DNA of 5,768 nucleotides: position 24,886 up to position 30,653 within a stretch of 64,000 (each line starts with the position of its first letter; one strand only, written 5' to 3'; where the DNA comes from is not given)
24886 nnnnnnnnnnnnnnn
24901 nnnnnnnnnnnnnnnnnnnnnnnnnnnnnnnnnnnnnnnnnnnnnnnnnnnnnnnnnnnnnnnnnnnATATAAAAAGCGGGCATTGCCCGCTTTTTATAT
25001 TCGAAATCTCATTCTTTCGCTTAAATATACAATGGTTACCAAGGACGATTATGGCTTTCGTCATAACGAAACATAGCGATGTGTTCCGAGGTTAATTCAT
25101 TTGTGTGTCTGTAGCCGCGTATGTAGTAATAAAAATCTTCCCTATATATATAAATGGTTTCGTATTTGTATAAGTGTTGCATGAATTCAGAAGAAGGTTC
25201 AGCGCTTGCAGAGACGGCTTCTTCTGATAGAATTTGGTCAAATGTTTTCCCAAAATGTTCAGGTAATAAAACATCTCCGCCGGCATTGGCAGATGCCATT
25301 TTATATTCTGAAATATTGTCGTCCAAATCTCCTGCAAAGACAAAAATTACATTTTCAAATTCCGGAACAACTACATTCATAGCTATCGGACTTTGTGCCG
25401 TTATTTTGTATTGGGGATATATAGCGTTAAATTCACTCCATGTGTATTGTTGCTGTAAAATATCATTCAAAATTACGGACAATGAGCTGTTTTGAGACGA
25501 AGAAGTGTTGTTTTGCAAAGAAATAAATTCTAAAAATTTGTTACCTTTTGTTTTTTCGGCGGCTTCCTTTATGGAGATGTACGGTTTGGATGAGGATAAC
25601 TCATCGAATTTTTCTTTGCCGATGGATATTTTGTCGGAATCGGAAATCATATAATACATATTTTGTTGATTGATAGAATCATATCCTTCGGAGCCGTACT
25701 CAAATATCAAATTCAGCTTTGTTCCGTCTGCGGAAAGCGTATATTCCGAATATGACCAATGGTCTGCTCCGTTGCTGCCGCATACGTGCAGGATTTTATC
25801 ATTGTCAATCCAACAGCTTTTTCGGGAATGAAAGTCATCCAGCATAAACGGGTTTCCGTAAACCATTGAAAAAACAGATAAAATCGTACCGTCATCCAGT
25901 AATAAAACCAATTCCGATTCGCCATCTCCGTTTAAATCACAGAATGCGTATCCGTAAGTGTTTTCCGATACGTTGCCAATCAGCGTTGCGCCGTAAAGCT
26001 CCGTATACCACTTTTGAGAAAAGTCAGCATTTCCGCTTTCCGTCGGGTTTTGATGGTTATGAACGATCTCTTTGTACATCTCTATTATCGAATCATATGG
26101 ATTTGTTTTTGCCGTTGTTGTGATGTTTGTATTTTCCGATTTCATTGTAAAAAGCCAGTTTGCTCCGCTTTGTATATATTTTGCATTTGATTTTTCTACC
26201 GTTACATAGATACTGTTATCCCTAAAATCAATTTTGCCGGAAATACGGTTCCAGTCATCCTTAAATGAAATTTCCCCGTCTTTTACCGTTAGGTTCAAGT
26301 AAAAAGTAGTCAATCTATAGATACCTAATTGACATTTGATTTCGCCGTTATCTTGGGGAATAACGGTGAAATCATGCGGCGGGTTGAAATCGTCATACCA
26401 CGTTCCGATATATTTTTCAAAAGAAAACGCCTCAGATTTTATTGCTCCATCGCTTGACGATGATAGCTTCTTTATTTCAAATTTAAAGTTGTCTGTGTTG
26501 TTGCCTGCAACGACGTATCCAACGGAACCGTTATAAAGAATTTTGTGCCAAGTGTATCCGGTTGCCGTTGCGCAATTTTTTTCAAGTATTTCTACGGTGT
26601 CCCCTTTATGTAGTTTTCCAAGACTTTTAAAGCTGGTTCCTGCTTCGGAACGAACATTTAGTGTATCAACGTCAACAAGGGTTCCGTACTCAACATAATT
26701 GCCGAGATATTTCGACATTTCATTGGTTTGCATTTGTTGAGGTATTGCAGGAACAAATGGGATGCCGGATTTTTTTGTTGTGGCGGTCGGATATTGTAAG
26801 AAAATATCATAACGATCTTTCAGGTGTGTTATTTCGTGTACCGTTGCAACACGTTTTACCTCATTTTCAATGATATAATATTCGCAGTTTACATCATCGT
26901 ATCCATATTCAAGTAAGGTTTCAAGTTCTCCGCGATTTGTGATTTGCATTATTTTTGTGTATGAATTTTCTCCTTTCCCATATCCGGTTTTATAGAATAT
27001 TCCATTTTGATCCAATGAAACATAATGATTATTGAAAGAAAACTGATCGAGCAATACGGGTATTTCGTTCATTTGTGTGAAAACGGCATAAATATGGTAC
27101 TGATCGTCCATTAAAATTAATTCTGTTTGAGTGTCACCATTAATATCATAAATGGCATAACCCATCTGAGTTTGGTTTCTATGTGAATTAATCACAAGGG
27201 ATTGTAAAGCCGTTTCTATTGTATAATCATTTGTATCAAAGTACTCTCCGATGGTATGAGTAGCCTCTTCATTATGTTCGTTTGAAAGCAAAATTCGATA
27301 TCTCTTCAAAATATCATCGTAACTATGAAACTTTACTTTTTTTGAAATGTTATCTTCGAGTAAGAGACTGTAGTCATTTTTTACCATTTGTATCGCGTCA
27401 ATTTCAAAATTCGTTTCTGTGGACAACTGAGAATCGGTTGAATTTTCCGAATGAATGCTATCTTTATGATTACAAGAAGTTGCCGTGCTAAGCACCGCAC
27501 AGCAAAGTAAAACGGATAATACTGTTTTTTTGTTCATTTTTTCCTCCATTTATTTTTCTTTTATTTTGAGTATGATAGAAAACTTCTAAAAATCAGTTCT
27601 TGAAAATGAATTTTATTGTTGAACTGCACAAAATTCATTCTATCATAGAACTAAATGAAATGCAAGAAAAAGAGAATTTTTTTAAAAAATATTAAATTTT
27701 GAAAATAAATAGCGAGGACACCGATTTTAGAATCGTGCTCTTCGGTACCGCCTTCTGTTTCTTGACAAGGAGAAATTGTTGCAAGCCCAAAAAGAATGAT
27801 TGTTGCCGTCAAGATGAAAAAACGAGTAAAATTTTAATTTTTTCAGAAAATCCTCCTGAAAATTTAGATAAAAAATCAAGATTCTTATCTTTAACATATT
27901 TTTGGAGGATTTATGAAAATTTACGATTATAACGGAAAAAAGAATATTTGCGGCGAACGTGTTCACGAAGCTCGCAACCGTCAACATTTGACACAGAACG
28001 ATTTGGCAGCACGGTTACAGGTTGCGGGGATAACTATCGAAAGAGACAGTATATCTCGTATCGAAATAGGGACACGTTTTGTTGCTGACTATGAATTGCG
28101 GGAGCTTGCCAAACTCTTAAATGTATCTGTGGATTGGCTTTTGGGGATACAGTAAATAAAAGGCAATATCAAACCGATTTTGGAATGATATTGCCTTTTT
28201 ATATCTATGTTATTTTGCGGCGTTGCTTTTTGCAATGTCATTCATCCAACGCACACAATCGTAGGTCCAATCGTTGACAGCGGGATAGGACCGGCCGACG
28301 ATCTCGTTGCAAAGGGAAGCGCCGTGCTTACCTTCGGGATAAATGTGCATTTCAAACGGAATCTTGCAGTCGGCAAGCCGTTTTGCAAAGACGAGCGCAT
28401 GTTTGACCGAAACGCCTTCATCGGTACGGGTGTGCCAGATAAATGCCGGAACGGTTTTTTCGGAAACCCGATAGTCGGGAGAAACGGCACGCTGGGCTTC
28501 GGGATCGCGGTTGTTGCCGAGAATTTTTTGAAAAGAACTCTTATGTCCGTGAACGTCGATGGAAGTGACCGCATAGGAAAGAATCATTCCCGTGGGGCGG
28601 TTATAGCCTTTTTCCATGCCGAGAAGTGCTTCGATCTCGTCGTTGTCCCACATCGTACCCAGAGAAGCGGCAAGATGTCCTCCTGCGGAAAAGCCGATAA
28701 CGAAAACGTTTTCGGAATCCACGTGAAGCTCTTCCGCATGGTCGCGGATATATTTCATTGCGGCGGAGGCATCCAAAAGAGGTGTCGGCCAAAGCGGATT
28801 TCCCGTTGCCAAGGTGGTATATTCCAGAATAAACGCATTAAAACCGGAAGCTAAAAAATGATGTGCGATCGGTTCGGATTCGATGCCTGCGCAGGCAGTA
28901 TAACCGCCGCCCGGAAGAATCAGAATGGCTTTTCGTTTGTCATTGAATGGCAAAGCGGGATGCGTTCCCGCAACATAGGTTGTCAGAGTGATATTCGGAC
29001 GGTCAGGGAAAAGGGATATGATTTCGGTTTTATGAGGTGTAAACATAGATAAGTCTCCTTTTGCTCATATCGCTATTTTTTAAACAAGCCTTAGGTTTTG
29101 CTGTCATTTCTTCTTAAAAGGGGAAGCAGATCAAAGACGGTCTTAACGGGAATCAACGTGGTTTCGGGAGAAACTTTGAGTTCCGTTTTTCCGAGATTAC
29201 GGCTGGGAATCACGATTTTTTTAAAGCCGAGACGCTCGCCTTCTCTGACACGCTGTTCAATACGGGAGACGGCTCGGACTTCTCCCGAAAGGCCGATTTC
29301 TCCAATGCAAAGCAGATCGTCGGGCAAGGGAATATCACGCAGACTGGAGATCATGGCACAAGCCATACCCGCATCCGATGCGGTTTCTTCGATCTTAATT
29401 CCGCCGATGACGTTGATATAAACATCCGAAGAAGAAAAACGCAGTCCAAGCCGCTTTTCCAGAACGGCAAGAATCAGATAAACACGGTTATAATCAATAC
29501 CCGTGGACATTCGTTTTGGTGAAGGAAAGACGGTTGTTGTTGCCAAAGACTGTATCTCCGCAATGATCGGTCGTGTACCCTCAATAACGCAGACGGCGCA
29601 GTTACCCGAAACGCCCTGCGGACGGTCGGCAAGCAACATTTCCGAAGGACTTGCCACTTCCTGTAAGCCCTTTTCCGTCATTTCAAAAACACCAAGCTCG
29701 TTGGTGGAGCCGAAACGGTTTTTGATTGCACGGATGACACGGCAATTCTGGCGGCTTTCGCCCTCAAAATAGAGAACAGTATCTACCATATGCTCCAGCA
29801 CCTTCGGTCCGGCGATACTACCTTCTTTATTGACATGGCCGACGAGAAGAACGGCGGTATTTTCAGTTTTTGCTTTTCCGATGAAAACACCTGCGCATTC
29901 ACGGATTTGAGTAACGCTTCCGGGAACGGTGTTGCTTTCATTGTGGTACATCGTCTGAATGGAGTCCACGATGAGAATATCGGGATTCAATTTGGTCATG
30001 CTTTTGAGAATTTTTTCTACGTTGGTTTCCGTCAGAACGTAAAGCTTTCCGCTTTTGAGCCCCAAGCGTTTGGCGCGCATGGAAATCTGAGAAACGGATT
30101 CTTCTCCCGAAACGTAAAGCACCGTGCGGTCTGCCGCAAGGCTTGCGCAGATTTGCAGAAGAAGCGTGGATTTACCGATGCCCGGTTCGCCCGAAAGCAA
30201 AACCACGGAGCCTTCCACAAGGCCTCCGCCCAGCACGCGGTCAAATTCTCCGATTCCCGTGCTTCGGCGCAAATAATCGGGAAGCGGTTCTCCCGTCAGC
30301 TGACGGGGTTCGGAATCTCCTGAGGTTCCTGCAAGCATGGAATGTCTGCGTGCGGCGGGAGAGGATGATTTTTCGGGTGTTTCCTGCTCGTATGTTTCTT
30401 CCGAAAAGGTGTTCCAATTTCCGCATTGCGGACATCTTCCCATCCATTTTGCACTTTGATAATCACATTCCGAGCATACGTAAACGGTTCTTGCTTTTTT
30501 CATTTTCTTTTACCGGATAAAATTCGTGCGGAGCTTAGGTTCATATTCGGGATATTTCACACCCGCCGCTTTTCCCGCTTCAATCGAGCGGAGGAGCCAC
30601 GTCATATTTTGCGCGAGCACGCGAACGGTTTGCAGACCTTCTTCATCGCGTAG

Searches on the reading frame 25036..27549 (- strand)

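Call 73: search_protein_families(library=pfam, proteins=[window:25036-27549:-], max_evalue=0.00001)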
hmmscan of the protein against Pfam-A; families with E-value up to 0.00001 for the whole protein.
window:25036-27549:- (837 aa): 1 family
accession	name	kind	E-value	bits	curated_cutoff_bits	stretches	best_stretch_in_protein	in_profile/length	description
PF08239.17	SH3_3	-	5.2e-11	43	27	1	295-348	1-50/54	Bacterial SH3 domain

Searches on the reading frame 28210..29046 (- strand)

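Call 73: search_protein_families(library=pfam, proteins=[window:28210-29046:-], max_evalue=0.00001)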
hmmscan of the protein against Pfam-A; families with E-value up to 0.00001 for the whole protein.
window:28210-29046:- (278 aa): 3 families
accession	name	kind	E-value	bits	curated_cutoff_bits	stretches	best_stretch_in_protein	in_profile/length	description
PF20434.5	BD-FAE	-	1e-23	84.4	26.8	1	37-224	12-215/215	BD-FAE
PF07859.19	Abhydrolase_3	-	7.9e-13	49.1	25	1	71-242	32-207/210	alpha/beta hydrolase fold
PF00326.27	Peptidase_S9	-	4.1e-11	43.2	22.6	1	98-263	50-208/213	Prolyl oligopeptidase family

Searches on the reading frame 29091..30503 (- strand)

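Call 73: search_protein_families(library=pfam, proteins=[window:29091-30503:-], max_evalue=0.00001)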
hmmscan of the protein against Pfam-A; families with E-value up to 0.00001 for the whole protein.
window:29091-30503:- (470 aa): 9 families
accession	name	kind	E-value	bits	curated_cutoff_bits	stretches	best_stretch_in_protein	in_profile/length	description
PF06745.19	ATPase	-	2.4e-18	66.8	26.6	1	81-154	2-77/231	KaiC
PF13481.12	AAA_25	-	2.5e-16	60.3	27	1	91-228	26-194/195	AAA domain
PF18073.7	Zn_ribbon_LapB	-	1.8e-11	44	25.7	1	8-35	1-28/28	Rubredoxin metal binding domain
PF13541.12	ChlI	-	2.5e-08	34.3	27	1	350-436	35-121/121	Subunit ChlI of Mg-chelatase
PF00004.35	AAA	-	4.7e-08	34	21.2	1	101-228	1-112/131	ATPase family associated with various cellular activities (AAA)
PF05362.19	Lon_C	-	1.2e-07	31.9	21.1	1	356-439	91-175/205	Lon protease (S16) C-terminal proteolytic domain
PF03796.21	DnaB_C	-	2.1e-07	31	27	1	81-184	3-111/255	DnaB-like helicase C terminal domain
PF25199.1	nSTAND_NTPase5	-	4e-06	27.1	34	1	98-157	41-101/145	Novel STAND NTPase 5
PF13401.12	AAA_22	-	6.9e-06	26.8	27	0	99-223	6-123/130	AAA domain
